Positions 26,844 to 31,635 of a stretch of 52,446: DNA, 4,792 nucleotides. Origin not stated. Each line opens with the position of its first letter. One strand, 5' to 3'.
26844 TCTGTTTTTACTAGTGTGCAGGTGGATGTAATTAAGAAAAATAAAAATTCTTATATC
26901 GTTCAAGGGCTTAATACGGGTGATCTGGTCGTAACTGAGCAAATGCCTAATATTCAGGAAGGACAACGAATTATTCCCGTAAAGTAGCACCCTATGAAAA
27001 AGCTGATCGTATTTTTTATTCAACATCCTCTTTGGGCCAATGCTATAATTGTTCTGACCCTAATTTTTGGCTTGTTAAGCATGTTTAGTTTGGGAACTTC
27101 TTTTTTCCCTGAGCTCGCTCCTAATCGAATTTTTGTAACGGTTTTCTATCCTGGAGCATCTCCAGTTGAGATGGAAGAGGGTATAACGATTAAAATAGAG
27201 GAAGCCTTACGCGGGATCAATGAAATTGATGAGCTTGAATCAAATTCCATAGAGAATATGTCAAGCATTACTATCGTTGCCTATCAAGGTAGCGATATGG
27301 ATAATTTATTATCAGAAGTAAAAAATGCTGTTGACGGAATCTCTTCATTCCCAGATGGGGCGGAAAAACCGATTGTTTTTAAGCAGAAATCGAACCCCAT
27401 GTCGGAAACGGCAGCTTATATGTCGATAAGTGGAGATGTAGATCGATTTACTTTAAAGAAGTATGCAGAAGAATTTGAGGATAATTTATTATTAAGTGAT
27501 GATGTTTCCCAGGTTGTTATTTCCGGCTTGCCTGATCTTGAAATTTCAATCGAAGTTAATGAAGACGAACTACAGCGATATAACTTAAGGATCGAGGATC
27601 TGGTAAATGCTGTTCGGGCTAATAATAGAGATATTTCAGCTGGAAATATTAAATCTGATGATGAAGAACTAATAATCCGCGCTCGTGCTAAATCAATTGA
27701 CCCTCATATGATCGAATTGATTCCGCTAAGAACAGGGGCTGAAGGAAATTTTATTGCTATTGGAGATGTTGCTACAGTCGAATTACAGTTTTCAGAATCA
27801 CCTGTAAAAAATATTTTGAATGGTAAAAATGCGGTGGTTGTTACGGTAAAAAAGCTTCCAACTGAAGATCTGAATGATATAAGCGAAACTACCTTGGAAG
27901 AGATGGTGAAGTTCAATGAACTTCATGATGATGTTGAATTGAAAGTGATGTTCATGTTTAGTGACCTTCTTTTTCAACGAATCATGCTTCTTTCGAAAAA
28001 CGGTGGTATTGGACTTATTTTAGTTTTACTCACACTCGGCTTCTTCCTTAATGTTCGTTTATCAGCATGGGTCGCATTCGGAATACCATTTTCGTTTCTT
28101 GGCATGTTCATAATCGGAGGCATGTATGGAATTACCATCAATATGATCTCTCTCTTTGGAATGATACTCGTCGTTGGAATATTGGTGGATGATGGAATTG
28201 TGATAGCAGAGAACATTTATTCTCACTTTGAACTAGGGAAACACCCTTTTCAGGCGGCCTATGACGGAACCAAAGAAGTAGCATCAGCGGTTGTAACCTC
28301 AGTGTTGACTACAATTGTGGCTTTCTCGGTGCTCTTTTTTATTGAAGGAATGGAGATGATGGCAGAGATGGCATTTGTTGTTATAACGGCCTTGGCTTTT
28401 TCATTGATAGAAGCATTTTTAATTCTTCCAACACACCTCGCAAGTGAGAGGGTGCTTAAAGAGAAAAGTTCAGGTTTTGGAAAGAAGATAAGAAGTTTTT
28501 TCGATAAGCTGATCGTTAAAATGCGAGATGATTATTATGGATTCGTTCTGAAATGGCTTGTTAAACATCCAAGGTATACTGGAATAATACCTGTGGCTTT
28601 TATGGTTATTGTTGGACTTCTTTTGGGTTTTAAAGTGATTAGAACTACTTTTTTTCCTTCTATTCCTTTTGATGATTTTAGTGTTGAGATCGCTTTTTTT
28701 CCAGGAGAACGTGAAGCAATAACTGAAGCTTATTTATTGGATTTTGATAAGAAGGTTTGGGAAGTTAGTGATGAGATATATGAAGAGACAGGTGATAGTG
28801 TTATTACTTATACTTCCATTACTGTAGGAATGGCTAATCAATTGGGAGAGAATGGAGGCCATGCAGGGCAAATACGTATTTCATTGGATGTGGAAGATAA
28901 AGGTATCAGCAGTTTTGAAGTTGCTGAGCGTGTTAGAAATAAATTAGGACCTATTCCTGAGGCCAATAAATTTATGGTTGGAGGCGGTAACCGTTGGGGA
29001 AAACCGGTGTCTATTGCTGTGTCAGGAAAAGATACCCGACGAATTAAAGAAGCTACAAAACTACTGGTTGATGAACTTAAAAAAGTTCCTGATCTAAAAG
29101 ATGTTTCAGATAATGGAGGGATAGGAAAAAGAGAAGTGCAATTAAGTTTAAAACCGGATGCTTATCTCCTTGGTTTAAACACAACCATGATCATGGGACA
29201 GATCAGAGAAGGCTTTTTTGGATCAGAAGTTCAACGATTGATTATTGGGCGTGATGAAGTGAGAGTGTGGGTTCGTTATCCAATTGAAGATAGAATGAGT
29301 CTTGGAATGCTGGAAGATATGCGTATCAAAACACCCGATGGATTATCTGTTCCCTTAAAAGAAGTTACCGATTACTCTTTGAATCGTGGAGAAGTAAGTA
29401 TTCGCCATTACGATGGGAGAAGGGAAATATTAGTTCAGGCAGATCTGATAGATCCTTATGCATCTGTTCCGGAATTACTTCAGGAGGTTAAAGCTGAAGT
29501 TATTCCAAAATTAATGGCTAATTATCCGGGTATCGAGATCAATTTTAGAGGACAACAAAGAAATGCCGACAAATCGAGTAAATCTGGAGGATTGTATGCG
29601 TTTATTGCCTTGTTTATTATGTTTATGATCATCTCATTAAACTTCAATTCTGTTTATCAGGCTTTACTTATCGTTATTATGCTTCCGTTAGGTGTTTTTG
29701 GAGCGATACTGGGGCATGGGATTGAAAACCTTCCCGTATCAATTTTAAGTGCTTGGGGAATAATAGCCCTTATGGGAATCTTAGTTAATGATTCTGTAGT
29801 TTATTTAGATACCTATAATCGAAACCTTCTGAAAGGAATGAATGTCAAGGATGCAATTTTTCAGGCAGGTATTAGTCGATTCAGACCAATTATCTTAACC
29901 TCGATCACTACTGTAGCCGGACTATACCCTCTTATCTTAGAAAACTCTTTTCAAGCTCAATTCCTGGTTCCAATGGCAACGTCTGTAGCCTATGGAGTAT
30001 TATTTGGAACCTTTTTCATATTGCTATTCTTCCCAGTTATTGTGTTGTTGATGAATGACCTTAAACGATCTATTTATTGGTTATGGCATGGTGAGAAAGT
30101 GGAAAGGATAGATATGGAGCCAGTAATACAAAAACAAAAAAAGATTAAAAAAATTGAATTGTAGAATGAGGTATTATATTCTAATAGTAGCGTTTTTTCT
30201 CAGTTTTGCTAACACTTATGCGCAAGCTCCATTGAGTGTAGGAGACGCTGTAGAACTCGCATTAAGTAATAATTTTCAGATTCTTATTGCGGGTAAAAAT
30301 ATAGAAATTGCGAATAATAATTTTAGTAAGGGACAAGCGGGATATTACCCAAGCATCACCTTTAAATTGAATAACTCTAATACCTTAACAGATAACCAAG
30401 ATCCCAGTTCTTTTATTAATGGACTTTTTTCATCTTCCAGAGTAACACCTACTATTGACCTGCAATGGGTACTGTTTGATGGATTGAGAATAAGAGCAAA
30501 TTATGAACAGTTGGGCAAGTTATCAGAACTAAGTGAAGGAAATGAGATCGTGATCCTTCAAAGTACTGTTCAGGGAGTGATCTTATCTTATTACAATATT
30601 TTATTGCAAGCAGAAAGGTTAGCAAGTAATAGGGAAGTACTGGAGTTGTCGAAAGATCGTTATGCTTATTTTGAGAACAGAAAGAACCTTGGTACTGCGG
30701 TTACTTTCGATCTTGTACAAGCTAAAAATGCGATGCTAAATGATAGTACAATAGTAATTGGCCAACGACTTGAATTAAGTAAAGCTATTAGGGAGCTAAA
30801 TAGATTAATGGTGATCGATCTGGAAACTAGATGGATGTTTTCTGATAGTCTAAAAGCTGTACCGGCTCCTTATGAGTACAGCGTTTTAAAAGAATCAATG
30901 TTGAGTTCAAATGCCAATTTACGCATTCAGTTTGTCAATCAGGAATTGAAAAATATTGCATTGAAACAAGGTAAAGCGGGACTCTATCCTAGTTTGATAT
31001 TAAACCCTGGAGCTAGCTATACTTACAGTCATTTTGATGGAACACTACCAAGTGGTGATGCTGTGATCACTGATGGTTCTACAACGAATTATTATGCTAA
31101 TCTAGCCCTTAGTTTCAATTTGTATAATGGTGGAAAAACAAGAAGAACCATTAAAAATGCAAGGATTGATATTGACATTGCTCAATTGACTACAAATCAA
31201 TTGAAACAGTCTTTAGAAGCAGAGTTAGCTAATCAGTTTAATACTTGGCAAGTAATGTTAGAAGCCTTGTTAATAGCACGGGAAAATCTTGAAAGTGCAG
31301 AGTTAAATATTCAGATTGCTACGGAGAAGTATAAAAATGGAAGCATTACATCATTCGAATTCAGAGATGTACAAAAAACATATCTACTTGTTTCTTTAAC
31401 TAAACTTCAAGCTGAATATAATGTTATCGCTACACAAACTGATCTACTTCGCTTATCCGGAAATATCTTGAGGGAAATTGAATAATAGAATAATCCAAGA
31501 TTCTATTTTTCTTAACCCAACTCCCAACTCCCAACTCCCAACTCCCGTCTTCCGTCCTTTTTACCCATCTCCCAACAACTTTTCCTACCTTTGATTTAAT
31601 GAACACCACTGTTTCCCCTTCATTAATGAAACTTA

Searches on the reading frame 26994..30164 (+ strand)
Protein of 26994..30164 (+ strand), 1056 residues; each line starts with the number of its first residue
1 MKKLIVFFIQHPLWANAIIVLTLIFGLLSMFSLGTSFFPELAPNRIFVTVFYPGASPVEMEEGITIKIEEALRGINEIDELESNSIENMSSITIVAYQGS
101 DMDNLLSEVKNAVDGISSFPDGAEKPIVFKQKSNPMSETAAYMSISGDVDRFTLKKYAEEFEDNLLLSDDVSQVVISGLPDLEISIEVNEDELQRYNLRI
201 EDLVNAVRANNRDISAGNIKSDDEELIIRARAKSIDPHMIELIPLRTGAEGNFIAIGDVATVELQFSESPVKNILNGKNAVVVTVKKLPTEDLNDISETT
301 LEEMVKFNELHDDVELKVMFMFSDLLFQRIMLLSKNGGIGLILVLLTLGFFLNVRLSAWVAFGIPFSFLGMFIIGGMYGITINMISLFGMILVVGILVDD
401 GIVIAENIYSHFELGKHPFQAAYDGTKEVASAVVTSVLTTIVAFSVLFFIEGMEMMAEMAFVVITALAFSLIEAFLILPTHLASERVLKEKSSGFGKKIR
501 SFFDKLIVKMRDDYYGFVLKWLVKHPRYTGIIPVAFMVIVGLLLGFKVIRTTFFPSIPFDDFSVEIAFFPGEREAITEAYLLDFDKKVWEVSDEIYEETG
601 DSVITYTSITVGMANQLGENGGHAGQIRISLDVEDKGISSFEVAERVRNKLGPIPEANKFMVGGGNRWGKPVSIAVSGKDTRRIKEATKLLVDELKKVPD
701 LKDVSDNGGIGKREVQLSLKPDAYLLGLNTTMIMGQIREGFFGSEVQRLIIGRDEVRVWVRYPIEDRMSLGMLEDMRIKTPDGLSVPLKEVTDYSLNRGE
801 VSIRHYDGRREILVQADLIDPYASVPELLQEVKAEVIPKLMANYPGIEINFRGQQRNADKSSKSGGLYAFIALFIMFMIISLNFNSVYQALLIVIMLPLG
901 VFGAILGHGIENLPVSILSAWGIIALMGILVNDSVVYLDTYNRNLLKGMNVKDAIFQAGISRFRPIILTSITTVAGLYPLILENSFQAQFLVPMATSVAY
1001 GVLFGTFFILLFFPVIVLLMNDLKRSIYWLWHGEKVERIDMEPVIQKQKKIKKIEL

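Call 87: search_protein_families(library=pfam, proteins=[window:26994-30164:+], max_evalue=0.00001)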
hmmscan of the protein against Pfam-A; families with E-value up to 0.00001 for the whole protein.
window:26994-30164:+ (1056 aa): 1 family
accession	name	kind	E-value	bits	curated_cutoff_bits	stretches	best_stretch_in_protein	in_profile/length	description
PF00873.25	ACR_tran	-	4e-160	535.1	28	1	5-1019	2-1019/1021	AcrB/AcrD/AcrF family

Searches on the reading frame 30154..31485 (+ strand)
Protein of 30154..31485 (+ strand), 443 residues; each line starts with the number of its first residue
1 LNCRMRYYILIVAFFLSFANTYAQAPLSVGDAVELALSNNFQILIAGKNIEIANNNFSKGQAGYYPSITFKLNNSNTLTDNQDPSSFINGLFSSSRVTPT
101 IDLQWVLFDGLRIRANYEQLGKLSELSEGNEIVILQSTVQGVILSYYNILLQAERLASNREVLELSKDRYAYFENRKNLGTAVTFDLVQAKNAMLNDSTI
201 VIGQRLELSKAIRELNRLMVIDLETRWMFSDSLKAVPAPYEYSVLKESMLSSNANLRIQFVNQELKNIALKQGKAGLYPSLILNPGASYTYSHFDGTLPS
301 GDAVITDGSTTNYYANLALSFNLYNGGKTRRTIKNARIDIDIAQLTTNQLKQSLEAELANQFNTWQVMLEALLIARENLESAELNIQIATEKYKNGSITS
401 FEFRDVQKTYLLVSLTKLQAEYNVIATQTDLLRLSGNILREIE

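Call 87: search_protein_families(library=pfam, proteins=[window:30154-31485:+], max_evalue=0.00001)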
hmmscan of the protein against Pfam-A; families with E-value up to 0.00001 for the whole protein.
window:30154-31485:+ (443 aa): 1 family
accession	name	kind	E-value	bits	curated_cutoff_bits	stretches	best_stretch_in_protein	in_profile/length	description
PF02321.23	OEP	-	6.5e-46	156.9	22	2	247-436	6-187/187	Outer membrane efflux protein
